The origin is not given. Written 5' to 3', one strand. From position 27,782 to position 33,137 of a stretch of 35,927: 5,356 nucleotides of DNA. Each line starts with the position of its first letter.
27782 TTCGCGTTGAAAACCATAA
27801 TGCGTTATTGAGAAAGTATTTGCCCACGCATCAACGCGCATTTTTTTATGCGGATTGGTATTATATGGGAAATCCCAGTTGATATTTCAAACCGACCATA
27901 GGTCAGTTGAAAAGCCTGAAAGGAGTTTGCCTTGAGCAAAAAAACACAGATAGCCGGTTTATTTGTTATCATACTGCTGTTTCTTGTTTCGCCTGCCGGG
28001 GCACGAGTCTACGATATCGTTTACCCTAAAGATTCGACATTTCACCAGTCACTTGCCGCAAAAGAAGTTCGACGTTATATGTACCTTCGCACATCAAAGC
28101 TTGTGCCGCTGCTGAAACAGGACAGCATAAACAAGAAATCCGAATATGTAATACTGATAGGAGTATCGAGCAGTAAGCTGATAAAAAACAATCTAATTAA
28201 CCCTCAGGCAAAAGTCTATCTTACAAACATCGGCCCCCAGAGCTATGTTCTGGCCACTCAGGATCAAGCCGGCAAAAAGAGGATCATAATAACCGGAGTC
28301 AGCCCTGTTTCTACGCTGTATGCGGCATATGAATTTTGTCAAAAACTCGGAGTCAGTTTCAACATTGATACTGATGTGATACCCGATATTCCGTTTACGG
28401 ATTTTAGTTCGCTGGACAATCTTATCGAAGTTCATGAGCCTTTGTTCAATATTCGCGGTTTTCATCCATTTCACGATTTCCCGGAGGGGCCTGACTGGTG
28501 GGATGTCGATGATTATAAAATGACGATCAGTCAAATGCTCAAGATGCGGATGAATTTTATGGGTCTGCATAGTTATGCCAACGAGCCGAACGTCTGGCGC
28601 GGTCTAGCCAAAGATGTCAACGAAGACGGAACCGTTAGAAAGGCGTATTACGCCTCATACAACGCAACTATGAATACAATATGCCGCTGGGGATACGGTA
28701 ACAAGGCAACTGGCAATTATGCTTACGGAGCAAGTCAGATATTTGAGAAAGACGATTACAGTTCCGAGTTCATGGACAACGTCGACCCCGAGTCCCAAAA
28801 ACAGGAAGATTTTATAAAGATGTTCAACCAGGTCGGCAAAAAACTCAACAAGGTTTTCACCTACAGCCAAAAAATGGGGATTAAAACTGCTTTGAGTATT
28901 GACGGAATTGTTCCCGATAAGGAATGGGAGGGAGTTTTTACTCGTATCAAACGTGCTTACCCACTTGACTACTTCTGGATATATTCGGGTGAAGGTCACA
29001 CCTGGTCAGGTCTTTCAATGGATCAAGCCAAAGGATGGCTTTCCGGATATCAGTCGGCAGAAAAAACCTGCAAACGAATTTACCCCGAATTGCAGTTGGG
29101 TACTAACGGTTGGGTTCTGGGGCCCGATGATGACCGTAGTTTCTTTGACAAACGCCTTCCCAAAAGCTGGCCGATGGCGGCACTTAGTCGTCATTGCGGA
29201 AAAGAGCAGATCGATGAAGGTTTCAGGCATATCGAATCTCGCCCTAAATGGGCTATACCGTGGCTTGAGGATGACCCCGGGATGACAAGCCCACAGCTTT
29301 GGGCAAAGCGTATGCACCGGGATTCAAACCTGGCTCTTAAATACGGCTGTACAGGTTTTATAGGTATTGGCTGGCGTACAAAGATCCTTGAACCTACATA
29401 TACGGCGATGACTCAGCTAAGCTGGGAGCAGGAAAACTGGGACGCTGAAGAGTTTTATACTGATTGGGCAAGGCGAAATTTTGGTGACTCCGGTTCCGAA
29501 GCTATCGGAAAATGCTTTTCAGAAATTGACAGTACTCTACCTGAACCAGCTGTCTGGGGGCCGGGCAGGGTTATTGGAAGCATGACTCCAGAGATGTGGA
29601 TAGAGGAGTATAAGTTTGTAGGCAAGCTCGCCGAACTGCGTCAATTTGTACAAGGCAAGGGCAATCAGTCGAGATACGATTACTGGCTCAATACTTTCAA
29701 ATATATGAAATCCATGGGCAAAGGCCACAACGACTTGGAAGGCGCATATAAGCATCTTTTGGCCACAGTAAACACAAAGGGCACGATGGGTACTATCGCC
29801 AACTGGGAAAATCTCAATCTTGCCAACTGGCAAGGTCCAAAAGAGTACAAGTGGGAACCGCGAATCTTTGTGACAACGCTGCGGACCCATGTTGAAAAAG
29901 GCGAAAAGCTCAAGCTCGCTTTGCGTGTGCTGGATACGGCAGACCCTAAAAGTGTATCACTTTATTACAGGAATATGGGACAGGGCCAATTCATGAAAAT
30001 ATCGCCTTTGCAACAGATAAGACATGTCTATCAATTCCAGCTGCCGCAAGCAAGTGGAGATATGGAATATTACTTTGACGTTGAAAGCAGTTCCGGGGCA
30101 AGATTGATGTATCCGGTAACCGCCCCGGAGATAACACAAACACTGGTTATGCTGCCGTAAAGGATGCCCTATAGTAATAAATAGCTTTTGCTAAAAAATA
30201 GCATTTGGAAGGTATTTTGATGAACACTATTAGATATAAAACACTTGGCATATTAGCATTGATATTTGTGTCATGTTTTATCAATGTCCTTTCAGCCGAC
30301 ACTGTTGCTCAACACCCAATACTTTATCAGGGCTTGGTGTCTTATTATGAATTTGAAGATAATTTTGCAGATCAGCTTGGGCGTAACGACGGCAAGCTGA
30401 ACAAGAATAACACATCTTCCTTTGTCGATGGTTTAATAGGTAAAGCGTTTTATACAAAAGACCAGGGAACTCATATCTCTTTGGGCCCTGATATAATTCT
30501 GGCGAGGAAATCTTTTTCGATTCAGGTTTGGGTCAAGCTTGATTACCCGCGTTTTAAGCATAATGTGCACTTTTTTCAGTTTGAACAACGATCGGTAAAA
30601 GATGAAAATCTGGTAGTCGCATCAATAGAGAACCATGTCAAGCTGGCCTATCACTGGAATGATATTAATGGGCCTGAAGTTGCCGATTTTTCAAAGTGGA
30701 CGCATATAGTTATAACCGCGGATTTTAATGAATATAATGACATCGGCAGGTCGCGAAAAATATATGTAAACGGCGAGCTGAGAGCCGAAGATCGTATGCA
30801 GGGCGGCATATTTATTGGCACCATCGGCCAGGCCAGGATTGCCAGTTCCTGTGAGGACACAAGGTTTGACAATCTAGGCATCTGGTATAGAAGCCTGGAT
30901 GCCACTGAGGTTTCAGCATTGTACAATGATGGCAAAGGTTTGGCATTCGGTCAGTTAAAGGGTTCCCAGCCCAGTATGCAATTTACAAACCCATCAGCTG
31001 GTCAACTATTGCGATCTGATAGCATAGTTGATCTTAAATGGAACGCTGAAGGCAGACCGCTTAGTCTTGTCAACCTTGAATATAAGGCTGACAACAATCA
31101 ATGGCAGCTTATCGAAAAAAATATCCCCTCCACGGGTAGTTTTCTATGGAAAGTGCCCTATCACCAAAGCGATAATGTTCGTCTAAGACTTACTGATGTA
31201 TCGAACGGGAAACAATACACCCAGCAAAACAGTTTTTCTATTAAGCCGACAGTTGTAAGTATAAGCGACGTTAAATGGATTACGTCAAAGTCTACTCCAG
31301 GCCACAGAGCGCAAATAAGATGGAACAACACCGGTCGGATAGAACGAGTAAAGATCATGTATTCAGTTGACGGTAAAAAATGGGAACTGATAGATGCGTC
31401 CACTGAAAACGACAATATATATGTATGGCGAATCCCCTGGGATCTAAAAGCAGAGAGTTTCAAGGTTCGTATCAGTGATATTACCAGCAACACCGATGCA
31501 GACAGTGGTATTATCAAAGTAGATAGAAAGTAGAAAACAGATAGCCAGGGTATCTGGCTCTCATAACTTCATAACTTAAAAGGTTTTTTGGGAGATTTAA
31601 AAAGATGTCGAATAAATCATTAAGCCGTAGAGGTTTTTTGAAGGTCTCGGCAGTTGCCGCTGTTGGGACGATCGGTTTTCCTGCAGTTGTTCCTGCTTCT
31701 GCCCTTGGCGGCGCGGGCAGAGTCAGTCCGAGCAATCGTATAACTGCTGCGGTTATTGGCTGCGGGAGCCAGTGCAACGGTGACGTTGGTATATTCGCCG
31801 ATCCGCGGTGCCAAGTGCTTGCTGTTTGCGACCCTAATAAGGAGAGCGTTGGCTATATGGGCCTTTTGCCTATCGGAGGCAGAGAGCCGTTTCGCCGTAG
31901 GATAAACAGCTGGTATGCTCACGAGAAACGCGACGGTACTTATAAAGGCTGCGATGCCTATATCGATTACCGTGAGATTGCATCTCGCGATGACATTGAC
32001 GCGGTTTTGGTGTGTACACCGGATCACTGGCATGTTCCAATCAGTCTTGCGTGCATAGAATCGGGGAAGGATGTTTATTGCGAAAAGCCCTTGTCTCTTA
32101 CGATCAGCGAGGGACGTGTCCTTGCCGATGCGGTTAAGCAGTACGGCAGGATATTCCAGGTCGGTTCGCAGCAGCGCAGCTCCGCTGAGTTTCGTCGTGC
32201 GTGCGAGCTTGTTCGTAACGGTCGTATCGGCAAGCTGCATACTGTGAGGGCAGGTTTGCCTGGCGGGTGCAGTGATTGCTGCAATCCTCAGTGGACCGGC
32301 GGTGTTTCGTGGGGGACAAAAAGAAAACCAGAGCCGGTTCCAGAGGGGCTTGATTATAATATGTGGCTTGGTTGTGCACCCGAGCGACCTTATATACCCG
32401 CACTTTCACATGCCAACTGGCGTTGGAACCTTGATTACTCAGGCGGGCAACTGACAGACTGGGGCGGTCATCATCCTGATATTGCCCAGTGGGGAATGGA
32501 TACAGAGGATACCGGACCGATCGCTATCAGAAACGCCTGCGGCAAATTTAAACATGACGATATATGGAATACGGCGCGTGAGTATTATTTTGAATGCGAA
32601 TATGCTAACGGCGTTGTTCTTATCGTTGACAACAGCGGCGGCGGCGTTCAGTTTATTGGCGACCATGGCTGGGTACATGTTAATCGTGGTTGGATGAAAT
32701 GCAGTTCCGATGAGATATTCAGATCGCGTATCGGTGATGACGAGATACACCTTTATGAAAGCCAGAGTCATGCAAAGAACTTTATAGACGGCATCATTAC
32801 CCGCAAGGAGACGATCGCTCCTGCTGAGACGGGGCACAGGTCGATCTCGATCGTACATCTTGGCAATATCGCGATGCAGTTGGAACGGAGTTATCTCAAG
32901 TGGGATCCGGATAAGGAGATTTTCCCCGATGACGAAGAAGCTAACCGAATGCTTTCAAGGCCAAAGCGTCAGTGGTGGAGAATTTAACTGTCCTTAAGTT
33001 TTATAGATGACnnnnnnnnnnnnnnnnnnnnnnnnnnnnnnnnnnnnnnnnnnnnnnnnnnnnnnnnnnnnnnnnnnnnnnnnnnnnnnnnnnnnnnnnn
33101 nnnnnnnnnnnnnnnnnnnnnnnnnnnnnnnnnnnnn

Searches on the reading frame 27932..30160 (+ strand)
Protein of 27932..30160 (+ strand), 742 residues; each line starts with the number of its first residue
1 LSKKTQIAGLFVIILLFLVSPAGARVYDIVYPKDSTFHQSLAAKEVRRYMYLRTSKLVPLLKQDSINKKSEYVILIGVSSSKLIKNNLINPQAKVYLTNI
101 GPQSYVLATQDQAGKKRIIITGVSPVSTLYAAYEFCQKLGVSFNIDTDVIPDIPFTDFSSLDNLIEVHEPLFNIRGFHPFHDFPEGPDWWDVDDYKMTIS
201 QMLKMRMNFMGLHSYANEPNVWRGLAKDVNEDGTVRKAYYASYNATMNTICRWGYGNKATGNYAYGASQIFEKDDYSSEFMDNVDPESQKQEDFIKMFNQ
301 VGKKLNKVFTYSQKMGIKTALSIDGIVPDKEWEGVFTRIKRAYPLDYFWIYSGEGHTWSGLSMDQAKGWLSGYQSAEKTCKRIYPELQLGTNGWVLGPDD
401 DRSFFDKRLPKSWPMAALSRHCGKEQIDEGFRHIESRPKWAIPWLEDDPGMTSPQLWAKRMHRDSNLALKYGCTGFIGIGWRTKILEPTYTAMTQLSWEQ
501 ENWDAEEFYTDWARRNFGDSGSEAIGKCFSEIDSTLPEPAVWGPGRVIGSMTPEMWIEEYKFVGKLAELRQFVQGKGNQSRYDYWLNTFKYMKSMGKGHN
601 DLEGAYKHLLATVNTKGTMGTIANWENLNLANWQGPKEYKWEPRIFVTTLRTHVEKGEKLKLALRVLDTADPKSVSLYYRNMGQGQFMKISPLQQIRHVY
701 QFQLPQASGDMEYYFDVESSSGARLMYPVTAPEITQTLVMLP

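Call 5: search_protein_families(library=pfam, proteins=[window:27932-30160:+], max_evalue=0.01)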
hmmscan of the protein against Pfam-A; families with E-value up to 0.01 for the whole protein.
window:27932-30160:+ (742 aa): 1 family
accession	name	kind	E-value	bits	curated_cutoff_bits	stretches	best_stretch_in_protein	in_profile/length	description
PF03648.19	Glyco_hydro_67N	-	0.0078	16.9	24.3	0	61-135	54-120/120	Glycosyl hydrolase family 67 N-terminus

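Call 6: search_protein_families(library=ncbifam, proteins=[window:27932-30160:+], max_evalue=0.01)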
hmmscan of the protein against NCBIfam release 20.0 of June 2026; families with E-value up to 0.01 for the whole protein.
window:27932-30160:+ (742 aa): 0 families

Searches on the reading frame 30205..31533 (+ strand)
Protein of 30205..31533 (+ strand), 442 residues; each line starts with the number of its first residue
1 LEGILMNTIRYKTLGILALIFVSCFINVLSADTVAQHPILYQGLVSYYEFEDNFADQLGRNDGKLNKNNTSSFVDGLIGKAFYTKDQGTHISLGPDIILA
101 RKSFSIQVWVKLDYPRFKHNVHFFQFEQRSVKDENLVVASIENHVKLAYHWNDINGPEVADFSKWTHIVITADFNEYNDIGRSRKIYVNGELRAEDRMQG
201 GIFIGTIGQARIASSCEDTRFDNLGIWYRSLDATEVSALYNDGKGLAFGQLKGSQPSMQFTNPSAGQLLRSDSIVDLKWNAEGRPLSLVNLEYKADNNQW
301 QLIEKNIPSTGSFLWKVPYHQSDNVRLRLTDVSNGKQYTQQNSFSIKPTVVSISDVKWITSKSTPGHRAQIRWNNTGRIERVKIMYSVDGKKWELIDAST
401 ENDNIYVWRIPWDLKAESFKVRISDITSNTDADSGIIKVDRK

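Call 5: search_protein_families(library=pfam, proteins=[window:30205-31533:+], max_evalue=0.01)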
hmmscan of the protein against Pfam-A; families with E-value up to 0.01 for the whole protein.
window:30205-31533:+ (442 aa): 4 families
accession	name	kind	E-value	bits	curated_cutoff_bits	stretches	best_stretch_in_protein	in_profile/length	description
PF13385.13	Laminin_G_3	-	2.5e-10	41.1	27.6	1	87-237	3-151/151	Concanavalin A-like lectin/glucanases superfamily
PF10342.15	Kre9_KNH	-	0.0005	21.2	24.6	0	262-346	1-94/94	Kre9/KNH-like N-terminal Ig-like domain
PF17957.7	Big_7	-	0.0033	18.5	24.1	0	256-317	1-58/70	Bacterial Ig domain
PF00754.31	F5_F8_type_C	-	0.0053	17.3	28.2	0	371-425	52-114/127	F5/8 type C domain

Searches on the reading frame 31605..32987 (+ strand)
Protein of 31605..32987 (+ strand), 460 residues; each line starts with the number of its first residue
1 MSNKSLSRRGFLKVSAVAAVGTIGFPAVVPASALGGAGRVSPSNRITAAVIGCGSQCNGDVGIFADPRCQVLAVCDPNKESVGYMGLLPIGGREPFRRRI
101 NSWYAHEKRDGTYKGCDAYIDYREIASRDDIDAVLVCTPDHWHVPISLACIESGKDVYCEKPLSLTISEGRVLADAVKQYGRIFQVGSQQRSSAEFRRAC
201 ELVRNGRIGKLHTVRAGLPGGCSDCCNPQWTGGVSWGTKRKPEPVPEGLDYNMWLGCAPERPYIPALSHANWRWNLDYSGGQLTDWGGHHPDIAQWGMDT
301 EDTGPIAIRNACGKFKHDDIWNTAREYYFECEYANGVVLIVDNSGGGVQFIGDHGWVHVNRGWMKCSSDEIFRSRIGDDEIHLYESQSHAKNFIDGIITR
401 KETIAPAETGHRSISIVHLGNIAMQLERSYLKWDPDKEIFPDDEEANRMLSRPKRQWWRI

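Call 4: search_protein_families(library=pfam, proteins=[window:31605-32987:+], max_evalue=0.01)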
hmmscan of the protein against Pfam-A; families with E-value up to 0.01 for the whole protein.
window:31605-32987:+ (460 aa): 4 families
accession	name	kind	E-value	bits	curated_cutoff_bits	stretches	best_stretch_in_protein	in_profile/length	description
PF19051.5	GFO_IDH_MocA_C2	-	3.4e-33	115.7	23.3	1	237-459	40-253/254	Oxidoreductase family, C-terminal alpha/beta domain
PF01408.29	GFO_IDH_MocA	-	1.8e-15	58.1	24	1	115-187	47-119/120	Oxidoreductase family, NAD-binding Rossmann fold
PF22725.1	GFO_IDH_MocA_C3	-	2.4e-06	28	27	1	268-301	31-64/124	GFO/IDH/MocA C-terminal domain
PF10518.14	TAT_signal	-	0.0012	19.1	22.7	1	6-22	2-18/21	TAT (twin-arginine translocation) pathway signal sequence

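Call 6: search_protein_families(library=ncbifam, proteins=[window:31605-32987:+], max_evalue=0.01)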
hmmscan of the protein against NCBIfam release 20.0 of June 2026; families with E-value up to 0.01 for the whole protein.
window:31605-32987:+ (460 aa): 9 families
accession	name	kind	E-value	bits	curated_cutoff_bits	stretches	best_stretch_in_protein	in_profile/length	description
NF058561.1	BT_2158_fam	equivalog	4.3e-38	131.1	750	2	111-291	75-248/487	glycoside 3-dehydrogenase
TIGR04380.1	myo_inos_iolG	equivalog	1e-21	77.2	355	1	118-215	52-149/330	inositol 2-dehydrogenase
NF052479.1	LevoglcsnDh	equivalog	2.4e-15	56.1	650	1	119-216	62-159/386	levoglucosan dehydrogenase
NF040723.1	UDP-GlcNAcDh_Arch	equivalog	6.8e-14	52.1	450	1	116-216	47-146/302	UDP-N-acetylglucosamine 3-dehydrogenase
NF041392.1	XylDh_Gfo6_Halo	equivalog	1.2e-12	47.3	350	1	118-215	70-167/350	D-xylose 1-dehydrogenase Gfo6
NF052679.1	InsChiInosDhIolG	equivalog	2.8e-11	43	540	1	118-215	54-152/343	bifunctional inositol 2-dehydrogenase/D-chiro-inositol 1-dehydrogenase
NF008607.0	PRK11579.1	subfamily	1.1e-10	41.1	330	1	121-213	55-147/346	oxidoreductase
NF007574.0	PRK10206.1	equivalog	4.1e-07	29.4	352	1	108-214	43-149/345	oxidoreductase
NF058563.1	BT_2159_fam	equivalog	0.0061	15.6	650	0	127-215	59-147/350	disaccharide 3-dehydrogenase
